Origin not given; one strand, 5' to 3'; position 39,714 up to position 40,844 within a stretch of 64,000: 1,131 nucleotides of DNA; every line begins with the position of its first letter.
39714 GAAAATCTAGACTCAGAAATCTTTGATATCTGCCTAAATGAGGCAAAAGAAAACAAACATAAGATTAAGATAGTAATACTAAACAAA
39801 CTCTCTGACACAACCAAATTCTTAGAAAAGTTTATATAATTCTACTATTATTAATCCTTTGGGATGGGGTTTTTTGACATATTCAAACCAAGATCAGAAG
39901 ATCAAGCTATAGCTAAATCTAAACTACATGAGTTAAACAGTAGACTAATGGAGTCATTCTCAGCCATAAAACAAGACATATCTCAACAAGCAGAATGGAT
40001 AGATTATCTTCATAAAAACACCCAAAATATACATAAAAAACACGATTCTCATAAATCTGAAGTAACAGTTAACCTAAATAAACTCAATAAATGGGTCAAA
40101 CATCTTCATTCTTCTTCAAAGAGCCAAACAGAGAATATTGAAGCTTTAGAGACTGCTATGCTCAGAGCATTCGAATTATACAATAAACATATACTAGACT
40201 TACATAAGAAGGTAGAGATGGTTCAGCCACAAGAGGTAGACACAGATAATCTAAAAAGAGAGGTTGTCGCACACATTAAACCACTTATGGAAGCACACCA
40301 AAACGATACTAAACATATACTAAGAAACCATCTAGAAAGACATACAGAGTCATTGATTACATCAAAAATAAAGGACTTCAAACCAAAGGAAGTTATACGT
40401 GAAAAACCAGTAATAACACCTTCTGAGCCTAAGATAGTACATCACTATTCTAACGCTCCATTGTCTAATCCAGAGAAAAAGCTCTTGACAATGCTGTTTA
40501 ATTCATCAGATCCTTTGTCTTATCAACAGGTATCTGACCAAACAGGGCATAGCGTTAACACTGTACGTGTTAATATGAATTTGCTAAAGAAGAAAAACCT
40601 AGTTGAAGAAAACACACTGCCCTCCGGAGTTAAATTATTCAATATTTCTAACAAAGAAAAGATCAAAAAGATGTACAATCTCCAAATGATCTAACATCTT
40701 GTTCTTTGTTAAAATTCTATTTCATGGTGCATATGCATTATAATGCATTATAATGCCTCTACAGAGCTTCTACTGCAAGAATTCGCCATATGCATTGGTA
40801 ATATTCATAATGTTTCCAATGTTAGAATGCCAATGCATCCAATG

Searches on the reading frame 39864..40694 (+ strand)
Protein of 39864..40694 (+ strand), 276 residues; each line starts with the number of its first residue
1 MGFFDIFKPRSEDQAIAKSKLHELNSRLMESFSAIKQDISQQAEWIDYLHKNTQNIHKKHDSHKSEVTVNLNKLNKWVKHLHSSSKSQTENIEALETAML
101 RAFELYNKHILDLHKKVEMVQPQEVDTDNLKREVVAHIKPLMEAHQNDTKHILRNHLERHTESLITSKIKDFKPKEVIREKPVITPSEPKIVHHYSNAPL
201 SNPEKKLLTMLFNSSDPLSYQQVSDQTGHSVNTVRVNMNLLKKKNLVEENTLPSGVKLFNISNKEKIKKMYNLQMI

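Call 11: search_protein_families(library=pfam, proteins=[window:39864-40694:+])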
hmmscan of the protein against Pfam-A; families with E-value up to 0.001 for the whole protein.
window:39864-40694:+ (276 aa): 0 families

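Call 21: find_homologous_proteins(query=window:39864-40691:+)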
Query window:39864-40691:+ (276 aa): 20 proteins with E <= 0.001 among 487 candidates.
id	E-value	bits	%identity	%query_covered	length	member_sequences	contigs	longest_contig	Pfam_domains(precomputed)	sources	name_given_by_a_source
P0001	3.9e-173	592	100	100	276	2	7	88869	-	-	-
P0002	7.9e-71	257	47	100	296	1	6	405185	-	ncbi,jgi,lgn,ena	-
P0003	5.5e-61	224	42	100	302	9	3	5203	-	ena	-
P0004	4.1e-57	212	42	98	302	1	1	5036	-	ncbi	-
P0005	2.0e-48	183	40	95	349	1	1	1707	-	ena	-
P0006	4.2e-48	182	38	94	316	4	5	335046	-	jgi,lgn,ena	jgi:hypothetical protein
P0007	3.0e-46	176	39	95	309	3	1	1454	PF13412.13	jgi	-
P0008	3.6e-46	176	39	95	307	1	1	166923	-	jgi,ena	jgi:hypothetical protein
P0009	3.5e-45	173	54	48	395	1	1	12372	-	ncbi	-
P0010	2.5e-43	167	35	100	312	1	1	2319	-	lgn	-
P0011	7.9e-43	165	35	100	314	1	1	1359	-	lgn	-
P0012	1.6e-42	164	35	90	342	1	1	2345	-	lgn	-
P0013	4.3e-41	159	34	100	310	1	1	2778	-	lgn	-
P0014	6.8e-41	159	35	93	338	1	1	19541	-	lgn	-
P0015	1.2e-39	155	35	100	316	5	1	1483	-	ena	-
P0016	1.3e-39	154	36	99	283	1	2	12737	PF13412.13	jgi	-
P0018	1.2e-38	151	33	100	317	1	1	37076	-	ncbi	-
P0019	1.1e-37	148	35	100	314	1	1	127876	-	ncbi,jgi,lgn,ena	-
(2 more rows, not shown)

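Call 23: find_encoding_contigs(protein=P0001, flank=6000, max_places=8)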
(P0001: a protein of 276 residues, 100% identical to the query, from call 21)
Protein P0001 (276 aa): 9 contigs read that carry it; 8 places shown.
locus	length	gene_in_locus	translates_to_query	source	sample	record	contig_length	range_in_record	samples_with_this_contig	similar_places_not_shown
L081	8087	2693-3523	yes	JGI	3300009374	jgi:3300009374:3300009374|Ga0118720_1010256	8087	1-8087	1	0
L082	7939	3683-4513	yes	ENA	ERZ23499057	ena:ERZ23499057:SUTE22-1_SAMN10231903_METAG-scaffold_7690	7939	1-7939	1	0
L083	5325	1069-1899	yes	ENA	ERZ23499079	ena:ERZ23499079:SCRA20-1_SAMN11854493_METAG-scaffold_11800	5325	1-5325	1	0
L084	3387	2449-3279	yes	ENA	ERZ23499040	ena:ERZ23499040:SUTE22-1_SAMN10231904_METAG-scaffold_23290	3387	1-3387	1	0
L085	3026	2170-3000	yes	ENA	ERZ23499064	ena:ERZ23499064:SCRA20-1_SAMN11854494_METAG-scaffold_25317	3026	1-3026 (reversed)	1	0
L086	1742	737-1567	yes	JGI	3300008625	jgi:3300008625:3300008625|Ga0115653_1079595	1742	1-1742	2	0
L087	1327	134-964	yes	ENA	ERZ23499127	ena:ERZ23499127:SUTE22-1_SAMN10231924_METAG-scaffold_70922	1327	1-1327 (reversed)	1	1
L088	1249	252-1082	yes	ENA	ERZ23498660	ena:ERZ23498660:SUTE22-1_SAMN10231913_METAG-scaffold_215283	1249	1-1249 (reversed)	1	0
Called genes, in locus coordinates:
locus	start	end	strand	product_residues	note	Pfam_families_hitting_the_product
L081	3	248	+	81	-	?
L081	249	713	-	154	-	-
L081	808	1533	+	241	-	PF12840:HTH_20, PF01022:HTH_5 (weak), PF13412:HTH_24 (weak)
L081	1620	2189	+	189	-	-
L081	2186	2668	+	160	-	PF00004:AAA (weak), PF02224:Cytidylate_kin (weak), PF08433:KTI12 (weak), PF13238:AAA_18, PF13521:AAA_28 (weak), PF13671:AAA_33, PF01202:SKI (faint), PF13207:AAA_17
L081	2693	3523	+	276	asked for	-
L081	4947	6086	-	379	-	PF00202:Aminotran_3, PF01212:Beta_elim_lyase (weak)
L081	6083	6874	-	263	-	PF00696:AA_kinase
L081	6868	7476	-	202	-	PF13230:GATase_4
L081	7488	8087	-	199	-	?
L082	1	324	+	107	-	?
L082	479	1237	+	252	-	PF01026:TatD_DNase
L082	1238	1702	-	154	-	-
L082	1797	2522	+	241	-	PF12840:HTH_20, PF01022:HTH_5 (weak), PF13412:HTH_24 (weak)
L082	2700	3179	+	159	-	-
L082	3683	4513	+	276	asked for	-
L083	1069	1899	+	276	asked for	-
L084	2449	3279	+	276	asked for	-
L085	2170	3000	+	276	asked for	-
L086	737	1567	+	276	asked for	-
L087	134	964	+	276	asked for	-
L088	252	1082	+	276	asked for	-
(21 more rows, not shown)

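Call 24: find_encoding_contigs(protein=P0006, flank=8000, max_places=4)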
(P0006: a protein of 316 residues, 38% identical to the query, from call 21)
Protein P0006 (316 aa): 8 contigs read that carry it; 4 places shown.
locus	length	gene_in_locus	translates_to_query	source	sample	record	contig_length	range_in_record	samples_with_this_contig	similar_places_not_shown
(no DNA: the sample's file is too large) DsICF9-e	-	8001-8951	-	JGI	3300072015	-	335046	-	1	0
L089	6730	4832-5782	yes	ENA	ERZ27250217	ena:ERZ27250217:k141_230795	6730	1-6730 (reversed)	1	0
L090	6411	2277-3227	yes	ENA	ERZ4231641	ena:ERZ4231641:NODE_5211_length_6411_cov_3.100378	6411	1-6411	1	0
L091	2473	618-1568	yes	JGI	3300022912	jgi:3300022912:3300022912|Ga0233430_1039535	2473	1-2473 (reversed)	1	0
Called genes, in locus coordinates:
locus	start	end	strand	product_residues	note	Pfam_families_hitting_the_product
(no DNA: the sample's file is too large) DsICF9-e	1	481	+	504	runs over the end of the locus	PF00391:PEP-utilizers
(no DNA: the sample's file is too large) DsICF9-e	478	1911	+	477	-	PF00391:PEP-utilizers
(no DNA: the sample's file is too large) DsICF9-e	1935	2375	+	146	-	PF01230:HIT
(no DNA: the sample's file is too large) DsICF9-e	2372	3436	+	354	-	PF00391:PEP-utilizers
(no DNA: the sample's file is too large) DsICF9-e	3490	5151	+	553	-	PF00391:PEP-utilizers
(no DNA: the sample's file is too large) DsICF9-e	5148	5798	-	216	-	PF09335:VTT_dom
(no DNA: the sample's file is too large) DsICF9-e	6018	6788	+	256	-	PF01026:TatD_DNase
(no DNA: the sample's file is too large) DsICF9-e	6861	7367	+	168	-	-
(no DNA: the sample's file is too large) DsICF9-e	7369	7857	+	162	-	PF07728:AAA_5 (weak), PF13189:Cytidylate_kin2 (weak), PF13521:AAA_28 (weak), PF20720:nSTAND3 (weak), PF00004:AAA (weak), PF13207:AAA_17, PF13238:AAA_18, PF01202:SKI (weak), +1 more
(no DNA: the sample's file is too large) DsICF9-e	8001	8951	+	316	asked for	-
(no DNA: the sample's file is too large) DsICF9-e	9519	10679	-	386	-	PF00202:Aminotran_3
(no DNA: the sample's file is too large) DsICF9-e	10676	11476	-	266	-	PF00696:AA_kinase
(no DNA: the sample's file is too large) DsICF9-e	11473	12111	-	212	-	-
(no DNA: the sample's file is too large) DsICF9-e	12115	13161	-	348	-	PF01118:Semialdhyde_dh, PF22698:Semialdhyde_dhC_1, PF02774:Semialdhyde_dhC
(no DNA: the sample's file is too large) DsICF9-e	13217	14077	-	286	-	PF22626:LysX_preATP_grasp, PF08443:RimK, PF02222:ATP-grasp, PF02955:GSH-S_ATP (weak)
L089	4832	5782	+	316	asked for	-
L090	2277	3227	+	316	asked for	-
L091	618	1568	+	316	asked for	-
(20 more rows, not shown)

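Call 28: find_encoding_contigs(protein=P0008, flank=4000, max_places=2)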
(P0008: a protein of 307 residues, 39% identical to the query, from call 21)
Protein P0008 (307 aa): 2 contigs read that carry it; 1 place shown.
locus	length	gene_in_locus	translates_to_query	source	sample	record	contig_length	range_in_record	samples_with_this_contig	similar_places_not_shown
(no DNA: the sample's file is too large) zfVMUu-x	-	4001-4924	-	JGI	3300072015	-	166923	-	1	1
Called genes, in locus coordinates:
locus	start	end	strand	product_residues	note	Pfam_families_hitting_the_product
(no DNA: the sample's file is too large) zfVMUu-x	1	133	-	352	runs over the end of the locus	PF22769:DCD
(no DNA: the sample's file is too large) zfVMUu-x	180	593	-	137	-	-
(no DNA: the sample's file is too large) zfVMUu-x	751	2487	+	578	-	PF12698:ABC2_membrane_3, PF01061:ABC2_membrane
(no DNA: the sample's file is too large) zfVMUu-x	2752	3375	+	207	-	-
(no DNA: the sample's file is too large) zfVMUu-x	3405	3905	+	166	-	PF00004:AAA (weak), PF02224:Cytidylate_kin (weak), PF13207:AAA_17, PF13238:AAA_18, PF13521:AAA_28 (weak)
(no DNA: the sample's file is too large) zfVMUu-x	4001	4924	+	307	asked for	-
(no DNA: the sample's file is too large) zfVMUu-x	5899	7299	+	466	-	PF02878:PGM_PMM_I, PF02879:PGM_PMM_II, PF02880:PGM_PMM_III, PF00408:PGM_PMM_IV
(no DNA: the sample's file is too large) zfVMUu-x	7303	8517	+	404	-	PF00483:NTP_transferase, PF12804:NTP_transf_3, PF14602:Hexapep_2 (faint), PF25084:LbH_EIF2B, PF00132:Hexapep, PF25087:GMPPB_C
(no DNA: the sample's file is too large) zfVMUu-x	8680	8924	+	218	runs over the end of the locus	PF00702:Hydrolase, PF13419:HAD_2, PF13242:Hydrolase_like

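Call 29: find_encoding_contigs(protein=P0019, flank=4000, max_places=2)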
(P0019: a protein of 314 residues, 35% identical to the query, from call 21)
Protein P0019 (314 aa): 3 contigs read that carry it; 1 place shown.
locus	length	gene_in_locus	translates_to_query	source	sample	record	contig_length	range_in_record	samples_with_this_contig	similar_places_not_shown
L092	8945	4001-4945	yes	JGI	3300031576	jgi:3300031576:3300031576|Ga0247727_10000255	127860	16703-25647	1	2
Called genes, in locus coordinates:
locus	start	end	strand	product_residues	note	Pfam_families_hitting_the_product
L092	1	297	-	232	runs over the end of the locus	PF00702:Hydrolase, PF13419:HAD_2, PF13242:Hydrolase_like (weak)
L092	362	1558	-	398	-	PF00483:NTP_transferase, PF12804:NTP_transf_3, PF25084:LbH_EIF2B, PF00132:Hexapep, PF14602:Hexapep_2 (weak), PF25087:GMPPB_C, PF25084:LbH_EIF2B (weak)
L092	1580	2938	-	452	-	PF02878:PGM_PMM_I, PF02879:PGM_PMM_II, PF02880:PGM_PMM_III, PF00408:PGM_PMM_IV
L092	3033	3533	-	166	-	PF00293:NUDIX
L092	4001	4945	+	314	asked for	-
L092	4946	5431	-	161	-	PF06414:Zeta_toxin (weak), PF20720:nSTAND3 (weak), PF13401:AAA_22 (faint), PF13479:AAA_24 (weak), PF00004:AAA (weak), PF13207:AAA_17, PF13238:AAA_18, PF13671:AAA_33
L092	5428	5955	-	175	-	-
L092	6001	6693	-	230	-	PF12840:HTH_20, PF01022:HTH_5 (weak), PF13412:HTH_24 (weak)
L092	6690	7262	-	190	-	-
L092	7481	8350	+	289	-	-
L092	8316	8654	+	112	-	-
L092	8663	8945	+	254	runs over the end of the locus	PF01978:TrmB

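Call 30: find_encoding_contigs(protein=P0018, flank=4000, max_places=2)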
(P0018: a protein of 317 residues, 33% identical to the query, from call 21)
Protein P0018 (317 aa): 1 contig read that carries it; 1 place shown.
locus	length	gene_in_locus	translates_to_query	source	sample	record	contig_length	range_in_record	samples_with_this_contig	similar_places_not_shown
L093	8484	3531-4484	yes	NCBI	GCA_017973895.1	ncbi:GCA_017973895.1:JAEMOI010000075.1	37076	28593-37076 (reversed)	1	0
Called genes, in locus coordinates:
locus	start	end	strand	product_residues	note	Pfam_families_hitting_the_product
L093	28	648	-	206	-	PF02223:Thymidylate_kin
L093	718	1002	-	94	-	-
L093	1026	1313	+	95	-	PF14076:DUF4258 (weak)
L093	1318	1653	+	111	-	-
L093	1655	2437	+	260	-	PF01026:TatD_DNase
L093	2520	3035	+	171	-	-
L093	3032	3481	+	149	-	PF09848:SLFN-g3_helicase (weak), PF13189:Cytidylate_kin2 (weak), PF13401:AAA_22 (weak), PF13521:AAA_28 (weak), PF13671:AAA_33, PF20720:nSTAND3 (weak), PF13207:AAA_17, PF13238:AAA_18, +4 more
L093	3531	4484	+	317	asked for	-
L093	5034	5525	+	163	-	PF00293:NUDIX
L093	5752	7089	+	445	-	PF02878:PGM_PMM_I, PF02879:PGM_PMM_II, PF02880:PGM_PMM_III, PF00408:PGM_PMM_IV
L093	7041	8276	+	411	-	PF00483:NTP_transferase, PF12804:NTP_transf_3, PF24894:Hexapep_GlmU (faint), PF25084:LbH_EIF2B, PF00132:Hexapep, PF25087:GMPPB_C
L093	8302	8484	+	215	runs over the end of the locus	PF00702:Hydrolase, PF03031:NIF (faint), PF13419:HAD_2, PF13242:Hydrolase_like (weak)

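Call 40: search_solved_structures(query=A2, max_evalue=1)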
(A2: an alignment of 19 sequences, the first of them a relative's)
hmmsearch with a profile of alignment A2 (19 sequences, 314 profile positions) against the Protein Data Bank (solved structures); distinct sequences matched with E-value up to 1: 80 (the best 60 are shown).
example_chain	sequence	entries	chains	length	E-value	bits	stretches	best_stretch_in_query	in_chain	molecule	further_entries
3tnu_B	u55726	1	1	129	0.0009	22.3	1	40-149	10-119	Keratin, type II cytoskeletal 5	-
9yoj_B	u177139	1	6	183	0.0014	21.6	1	42-190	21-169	Hemagglutinin HA2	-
6n5a_B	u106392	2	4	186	0.0018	21.3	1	42-197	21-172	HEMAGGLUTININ HA2 SUBUNIT | Hemagglutinin HA2 chain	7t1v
4zry_B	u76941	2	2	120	0.002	21.2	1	55-148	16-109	Keratin, type II cytoskeletal 1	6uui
4n60_B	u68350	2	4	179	0.0028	20.6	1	42-191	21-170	Hemagglutinin HA2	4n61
6d7u_B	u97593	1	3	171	0.0029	20.6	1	42-190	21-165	Hemagglutinin HA2 chain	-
4n5k_B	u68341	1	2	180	0.0032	20.5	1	42-190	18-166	Hemagglutinin HA2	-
4n5j_B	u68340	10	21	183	0.0033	20.4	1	42-190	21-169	Hemagglutinin HA2 | Hemagglutinin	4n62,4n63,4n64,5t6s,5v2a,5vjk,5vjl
4bsa_B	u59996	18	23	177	0.0034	20.4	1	42-190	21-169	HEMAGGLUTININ | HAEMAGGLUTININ HA2 | Hemagglutinin HA2 chain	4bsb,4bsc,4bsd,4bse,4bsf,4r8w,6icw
4ln6_B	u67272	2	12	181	0.0035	20.4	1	42-191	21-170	Hemagglutinin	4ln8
8t1g_B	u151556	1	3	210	0.0041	20.1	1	42-190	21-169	Hemagglutinin HA2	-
4ln3_B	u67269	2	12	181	0.0042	20.1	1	42-191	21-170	Hemagglutinin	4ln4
6d7c_B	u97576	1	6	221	0.0043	20.1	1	42-191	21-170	Hemagglutinin HA2 chain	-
6wxl_B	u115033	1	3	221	0.0059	19.6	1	42-191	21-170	Hemagglutinin HA2 chain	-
8ut8_B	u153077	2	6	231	0.0065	19.4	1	42-190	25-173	Hemagglutinin HA2 chain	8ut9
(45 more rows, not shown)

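Call 41: search_protein_families(library=ncbifam, proteins=[P0001, P0006, P0019], max_evalue=0.01)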
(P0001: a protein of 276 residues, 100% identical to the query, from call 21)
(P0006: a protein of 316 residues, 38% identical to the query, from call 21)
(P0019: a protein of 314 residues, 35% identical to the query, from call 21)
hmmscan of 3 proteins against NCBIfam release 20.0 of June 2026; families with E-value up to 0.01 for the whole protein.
P0001 (276 aa): 2 families
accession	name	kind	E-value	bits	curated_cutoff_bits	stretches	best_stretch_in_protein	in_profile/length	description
TIGR02937.1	sigma70-ECF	superfamily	0.002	17.8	42.9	1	22-244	33-160/165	sigma-70 family RNA polymerase sigma factor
NF049873.2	cytotoxin_MakE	exception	0.0021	17.1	360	1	21-156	64-190/352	alpha-pore-forming cytotoxin subunit MakE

P0006 (316 aa): 0 families

P0019 (314 aa): 0 families

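Call 46: predict_structure(alignment_id=A2)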
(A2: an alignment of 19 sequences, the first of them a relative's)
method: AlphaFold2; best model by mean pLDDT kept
length: 276 residues; sequences in the alignment: 19
mean_pLDDT: 74.1   pTM: 0.29
mean pLDDT of the five models: 74.1, 73.8, 72.2, 71.2, 69.9
residues with pLDDT >= 90: 78; 70-90: 114; 50-70: 49; < 50: 35
segments of 3 or more residues with pLDDT < 50: 1-3, 172-196, 252-255
pLDDT, mean of each block of 10 residues (from residue 1): 50 78 90 93 94 93 92 91 91 91 88 77 57 73 75 71 57 37 35 48 80 75 83 83 76 55 72 62
secondary structure, 60 per line:
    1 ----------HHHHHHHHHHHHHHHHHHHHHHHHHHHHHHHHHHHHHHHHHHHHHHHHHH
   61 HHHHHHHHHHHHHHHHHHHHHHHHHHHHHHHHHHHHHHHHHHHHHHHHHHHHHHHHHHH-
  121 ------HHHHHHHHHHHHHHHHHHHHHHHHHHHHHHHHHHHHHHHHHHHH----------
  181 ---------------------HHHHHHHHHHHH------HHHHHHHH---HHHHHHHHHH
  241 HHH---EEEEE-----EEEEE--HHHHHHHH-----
elements in order: H11-119 H127-170 H202-213 H220-227 H231-243 E247-251 E257-261 H264-271

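Call 50: fold_search(model_id=the predicted structure, library=pdb)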
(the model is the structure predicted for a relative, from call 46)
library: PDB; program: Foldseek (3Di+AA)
matches with E <= 10: 1852; with E <= 0.001: 2
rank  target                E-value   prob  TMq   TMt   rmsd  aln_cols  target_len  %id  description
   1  6fi9_A                3.1e-04  1.00  0.24  0.43  16.5       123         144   16  Crystal Structure of a zinc-responsive MarR family member, Lactococcus lactis ZitR (released 2019-02-20)
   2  5yi3_B                6.6e-04  1.00  0.24  0.44  15.9       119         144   14  Structure of Lactococcus lactis ZitR, C30S mutant in complex with DNA (released 2017-12-06)
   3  5yi3_E                1.2e-03  1.00  0.24  0.44  15.9       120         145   15  Structure of Lactococcus lactis ZitR, C30S mutant in complex with DNA (released 2017-12-06)
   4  3eco_A                1.5e-03  1.00  0.22  0.45   1.7        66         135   17  Crystal structure of MepR, a transcription regulator of the Staphylococcus aureus multidrug efflux pump MepA (released 2009-02-10)
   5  9a6f_A                1.6e-03  1.00  0.24  0.26   3.3        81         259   17  Integrative model of CODY-YPPF by crosslinking MS and deep learning (released 2024-09-18)
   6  5yhy                  1.8e-03  1.00  0.23  0.42  15.2       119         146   13  Structure of Lactococcus lactis ZitR, C30S mutant (released 2017-12-06)
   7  3oop                  2.1e-03  1.00  0.22  0.41   2.7        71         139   20  The structure of a protein with unknown function from Listeria innocua Clip11262 (released 2010-09-22)
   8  5yhx_A                2.4e-03  1.00  0.24  0.43  16.8       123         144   13  Structure of Lactococcus lactis ZitR, wild type (released 2017-12-06)
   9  3tgn_B                2.6e-03  1.00  0.23  0.41  15.8       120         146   16  Crystal Structure of the zinc-dependent MarR Family Transcriptional Regulator AdcR in the Zn(II)-bound State (released 2011-11-30)
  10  7oyk_DDD              3.6e-03  1.00  0.21  0.54   2.8        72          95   17  DNA-binding domain of CggR in complex with the DNA operator (released 2021-11-10)
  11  5yhz                  3.6e-03  1.00  0.22  0.40  16.2       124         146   12  Structure of Lactococcus lactis ZitR, E41A mutant (released 2017-12-06)
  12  8ylg_B                3.8e-03  1.00  0.22  0.37   2.1        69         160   22  Crystal structure of Burkholderia thailandensis MftR in complex with operator DNA (released 2024-11-13)
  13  6tey_MODEL_1_A        4.1e-03  1.00  0.24  0.69   3.3        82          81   20  Solution Structure of the DNA-binding TubR fragment from Clostridium Botulinum (released 2020-11-18)
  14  5yi0_A                4.1e-03  1.00  0.23  0.41  15.2       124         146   10  Structure of Lactococcus lactis ZitR, C30AH42A mutant (released 2017-12-06)
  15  8c7t_A                4.3e-03  1.00  0.23  0.24   3.0        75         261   19  Unliganded transcriptional pleiotropic repressor CodY from Enterococcus faecalis (released 2023-06-28)
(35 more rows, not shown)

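Call 70: list_cluster_members(proteins=[P0002, P0018, P0019, P0004, P0009])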
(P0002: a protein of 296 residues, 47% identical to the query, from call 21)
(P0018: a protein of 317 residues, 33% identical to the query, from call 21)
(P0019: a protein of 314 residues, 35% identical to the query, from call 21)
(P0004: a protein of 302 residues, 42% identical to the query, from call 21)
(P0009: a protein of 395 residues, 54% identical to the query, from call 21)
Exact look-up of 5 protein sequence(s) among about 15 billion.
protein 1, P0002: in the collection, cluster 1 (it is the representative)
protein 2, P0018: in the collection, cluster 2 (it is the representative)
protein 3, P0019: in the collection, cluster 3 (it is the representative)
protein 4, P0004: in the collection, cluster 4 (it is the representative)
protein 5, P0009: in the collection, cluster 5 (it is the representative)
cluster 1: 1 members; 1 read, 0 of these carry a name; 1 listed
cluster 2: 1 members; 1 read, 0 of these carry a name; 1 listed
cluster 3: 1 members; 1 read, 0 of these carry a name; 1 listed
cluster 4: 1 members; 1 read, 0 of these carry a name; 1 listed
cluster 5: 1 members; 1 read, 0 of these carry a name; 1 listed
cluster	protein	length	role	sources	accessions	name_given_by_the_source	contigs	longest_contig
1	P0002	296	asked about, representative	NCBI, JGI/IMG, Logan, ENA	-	-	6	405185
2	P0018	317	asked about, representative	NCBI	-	-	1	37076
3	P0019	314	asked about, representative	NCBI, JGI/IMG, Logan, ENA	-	-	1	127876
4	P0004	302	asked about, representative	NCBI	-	-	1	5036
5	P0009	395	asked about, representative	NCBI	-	-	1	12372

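Call 75: find_homologous_proteins(query=A2, max_evalue=0.001)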
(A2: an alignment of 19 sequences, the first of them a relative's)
Query A2 (19 sequences) (276 aa, profile of the alignment): 21 proteins with E <= 0.001 among 4877 candidates.
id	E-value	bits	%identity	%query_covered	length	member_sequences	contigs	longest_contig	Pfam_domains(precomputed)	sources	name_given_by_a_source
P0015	4.1e-114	400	35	100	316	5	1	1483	-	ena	-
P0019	1.2e-112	395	35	100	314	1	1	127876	-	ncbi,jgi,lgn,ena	-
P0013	7.3e-112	392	34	100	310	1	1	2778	-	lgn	-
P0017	1.4e-110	388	34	100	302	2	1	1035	-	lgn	-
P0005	2.4e-110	387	40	95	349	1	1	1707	-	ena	-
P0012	2.5e-107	377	35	90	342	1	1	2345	-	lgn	-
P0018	7.2e-107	376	33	100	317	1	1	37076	-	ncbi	-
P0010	4.0e-105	370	35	100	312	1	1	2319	-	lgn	-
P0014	5.2e-105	370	35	93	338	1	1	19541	-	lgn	-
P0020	8.5e-105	369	29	100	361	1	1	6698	-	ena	-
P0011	4.5e-104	367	35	100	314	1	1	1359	-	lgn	-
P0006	3.4e-103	364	38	94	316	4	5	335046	-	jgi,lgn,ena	jgi:hypothetical protein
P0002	1.1e-101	359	47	100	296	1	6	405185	-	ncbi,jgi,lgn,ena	-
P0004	1.3e-101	359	42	98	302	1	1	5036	-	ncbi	-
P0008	8.7e-96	339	39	95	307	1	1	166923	-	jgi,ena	jgi:hypothetical protein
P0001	1.5e-91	326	100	100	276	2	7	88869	-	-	-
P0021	3.7e-90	321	32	100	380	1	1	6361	-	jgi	jgi:biotin operon repressor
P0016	1.0e-83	300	36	99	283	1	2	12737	PF13412.13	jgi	-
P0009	8.6e-82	293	54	48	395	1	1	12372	-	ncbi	-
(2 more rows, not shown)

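Call 76: find_encoding_contigs(protein=P0014, flank=3000, max_places=1)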
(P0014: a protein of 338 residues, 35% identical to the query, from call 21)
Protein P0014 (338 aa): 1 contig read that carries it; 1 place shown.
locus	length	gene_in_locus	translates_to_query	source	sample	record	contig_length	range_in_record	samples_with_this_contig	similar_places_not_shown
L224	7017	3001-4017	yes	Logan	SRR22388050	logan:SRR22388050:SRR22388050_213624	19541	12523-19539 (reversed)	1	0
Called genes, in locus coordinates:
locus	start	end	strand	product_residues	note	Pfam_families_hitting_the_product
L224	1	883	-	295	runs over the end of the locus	?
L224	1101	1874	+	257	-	PF01026:TatD_DNase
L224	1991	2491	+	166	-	-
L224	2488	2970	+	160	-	PF00004:AAA, PF05729:NACHT (faint), PF07728:AAA_5 (weak), PF08433:KTI12 (weak), PF13238:AAA_18, PF13401:AAA_22 (weak), PF20720:nSTAND3, PF13207:AAA_17, +2 more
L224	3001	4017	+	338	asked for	-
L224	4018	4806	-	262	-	-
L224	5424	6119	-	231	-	PF01551:Peptidase_M23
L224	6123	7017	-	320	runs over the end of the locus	PF00551:Formyl_trans_N (faint)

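Call 77: find_encoding_contigs(protein=P0016, flank=3000, max_places=1)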
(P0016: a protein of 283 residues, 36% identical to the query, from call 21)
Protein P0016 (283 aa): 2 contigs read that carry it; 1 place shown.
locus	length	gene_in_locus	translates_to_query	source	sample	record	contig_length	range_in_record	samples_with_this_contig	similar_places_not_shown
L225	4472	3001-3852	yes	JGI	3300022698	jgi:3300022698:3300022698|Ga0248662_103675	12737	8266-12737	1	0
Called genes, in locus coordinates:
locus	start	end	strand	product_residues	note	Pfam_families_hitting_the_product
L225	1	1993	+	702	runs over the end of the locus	PF12698:ABC2_membrane_3, PF01061:ABC2_membrane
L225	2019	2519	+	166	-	-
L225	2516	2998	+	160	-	PF00004:AAA (faint), PF02224:Cytidylate_kin (weak), PF13238:AAA_18, PF13521:AAA_28 (weak), PF13671:AAA_33 (faint), PF01202:SKI (faint), PF13207:AAA_17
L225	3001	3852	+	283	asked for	PF13412:HTH_24 (weak)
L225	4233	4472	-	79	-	?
